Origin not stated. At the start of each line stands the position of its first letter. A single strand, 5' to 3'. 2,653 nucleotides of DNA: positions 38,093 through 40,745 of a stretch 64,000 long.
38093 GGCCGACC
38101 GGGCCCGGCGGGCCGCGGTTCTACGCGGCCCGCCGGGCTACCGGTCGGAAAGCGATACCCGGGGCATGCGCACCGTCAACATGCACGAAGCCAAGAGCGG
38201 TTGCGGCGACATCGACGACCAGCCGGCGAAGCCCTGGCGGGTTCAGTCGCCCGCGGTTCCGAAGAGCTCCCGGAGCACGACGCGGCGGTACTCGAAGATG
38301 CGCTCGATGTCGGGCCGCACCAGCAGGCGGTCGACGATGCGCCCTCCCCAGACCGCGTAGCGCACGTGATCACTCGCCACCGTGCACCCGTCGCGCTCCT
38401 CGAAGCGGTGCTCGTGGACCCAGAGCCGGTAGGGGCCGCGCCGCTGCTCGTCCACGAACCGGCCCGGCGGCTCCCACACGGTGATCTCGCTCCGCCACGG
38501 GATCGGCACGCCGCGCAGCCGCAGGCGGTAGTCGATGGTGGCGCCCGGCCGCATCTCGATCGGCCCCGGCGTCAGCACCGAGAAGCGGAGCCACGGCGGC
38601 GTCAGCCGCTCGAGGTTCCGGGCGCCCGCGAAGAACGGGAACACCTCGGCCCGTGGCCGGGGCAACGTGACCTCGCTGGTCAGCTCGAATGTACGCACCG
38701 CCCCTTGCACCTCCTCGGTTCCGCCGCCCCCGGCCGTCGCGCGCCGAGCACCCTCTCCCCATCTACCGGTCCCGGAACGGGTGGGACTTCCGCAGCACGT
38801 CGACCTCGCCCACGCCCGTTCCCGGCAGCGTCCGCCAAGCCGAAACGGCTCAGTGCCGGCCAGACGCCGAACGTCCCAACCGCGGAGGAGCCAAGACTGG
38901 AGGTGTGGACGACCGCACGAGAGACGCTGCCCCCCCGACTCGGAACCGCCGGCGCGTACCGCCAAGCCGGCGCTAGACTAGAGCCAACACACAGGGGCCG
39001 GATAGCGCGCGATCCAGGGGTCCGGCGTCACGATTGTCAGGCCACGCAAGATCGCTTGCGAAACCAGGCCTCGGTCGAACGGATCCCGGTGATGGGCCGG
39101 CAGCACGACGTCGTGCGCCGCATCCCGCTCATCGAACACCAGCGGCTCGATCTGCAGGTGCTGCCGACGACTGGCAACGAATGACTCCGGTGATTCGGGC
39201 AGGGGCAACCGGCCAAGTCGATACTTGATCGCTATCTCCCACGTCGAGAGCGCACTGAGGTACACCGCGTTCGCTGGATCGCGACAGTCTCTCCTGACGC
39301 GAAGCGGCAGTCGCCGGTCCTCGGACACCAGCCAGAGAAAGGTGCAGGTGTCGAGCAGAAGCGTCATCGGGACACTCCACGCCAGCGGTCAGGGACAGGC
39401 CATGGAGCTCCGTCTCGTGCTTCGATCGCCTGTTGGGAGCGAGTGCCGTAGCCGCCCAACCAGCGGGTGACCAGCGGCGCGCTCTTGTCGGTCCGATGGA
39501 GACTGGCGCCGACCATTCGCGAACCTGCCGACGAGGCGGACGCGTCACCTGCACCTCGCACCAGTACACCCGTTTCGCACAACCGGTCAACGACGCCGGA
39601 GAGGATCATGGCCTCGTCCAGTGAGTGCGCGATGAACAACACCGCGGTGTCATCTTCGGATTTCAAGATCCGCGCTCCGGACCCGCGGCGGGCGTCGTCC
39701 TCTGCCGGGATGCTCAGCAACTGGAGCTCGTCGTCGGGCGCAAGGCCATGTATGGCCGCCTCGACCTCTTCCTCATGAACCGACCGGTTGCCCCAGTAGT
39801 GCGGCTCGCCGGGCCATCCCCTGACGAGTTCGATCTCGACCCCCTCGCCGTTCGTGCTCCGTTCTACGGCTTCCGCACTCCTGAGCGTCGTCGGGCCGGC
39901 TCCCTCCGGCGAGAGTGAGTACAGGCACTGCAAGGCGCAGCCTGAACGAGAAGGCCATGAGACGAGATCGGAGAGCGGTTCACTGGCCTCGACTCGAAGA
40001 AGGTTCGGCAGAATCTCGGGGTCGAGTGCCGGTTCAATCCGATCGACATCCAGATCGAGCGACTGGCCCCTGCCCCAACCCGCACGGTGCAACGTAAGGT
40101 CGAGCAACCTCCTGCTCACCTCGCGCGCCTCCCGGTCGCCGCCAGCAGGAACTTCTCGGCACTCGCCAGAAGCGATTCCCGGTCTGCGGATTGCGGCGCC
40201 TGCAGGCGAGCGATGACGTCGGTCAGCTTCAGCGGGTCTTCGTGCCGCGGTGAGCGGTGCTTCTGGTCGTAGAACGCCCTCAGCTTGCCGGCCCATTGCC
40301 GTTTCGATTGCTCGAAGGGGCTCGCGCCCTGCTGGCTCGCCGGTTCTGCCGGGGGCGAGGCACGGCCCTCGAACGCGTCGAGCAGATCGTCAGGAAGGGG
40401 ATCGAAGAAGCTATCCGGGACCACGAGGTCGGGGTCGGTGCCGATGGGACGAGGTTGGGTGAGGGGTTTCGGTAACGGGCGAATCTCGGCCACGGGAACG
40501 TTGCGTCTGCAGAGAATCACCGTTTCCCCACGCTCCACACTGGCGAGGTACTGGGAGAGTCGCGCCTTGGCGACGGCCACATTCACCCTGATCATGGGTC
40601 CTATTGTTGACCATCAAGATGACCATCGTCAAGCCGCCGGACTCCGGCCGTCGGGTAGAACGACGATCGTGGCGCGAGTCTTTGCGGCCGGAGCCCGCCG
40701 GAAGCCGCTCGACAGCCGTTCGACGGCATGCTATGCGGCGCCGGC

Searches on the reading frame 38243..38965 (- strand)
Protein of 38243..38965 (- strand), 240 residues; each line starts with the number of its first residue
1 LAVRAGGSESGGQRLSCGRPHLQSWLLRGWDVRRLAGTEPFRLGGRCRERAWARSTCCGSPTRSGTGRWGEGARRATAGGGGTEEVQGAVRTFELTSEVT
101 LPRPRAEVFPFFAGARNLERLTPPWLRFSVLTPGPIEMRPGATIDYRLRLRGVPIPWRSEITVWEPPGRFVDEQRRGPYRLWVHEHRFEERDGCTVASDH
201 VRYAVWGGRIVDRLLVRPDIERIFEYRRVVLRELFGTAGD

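Call 14: search_protein_families(library=pfam, proteins=[window:38243-38965:-], max_evalue=0.001)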
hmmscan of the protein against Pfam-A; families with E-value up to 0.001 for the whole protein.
window:38243-38965:- (240 aa): 1 family
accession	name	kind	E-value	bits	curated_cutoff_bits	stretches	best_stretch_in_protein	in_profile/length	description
PF10604.15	Polyketide_cyc2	-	0.00097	19.9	27.4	1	93-212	2-119/142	Polyketide cyclase / dehydrase and lipid transport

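Call 83: search_protein_families(library=padloc, proteins=[window:38243-38965:-], max_evalue=0.001)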
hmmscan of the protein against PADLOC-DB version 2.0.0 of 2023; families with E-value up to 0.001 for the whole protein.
window:38243-38965:- (240 aa): 0 families

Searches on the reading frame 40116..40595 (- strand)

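Call 14: search_protein_families(library=pfam, proteins=[window:40116-40595:-], max_evalue=0.001)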
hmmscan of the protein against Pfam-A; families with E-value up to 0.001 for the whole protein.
window:40116-40595:- (159 aa): 1 family
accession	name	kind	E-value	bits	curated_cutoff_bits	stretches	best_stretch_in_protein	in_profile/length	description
PF02604.26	PhdYeFM_antitox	-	5.2e-05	23.4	29.8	1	1-40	1-41/74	Antitoxin Phd_YefM, type II toxin-antitoxin system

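Call 83: search_protein_families(library=padloc, proteins=[window:40116-40595:-], max_evalue=0.001)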
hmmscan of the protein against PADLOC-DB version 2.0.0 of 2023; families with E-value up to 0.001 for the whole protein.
window:40116-40595:- (159 aa): 0 families
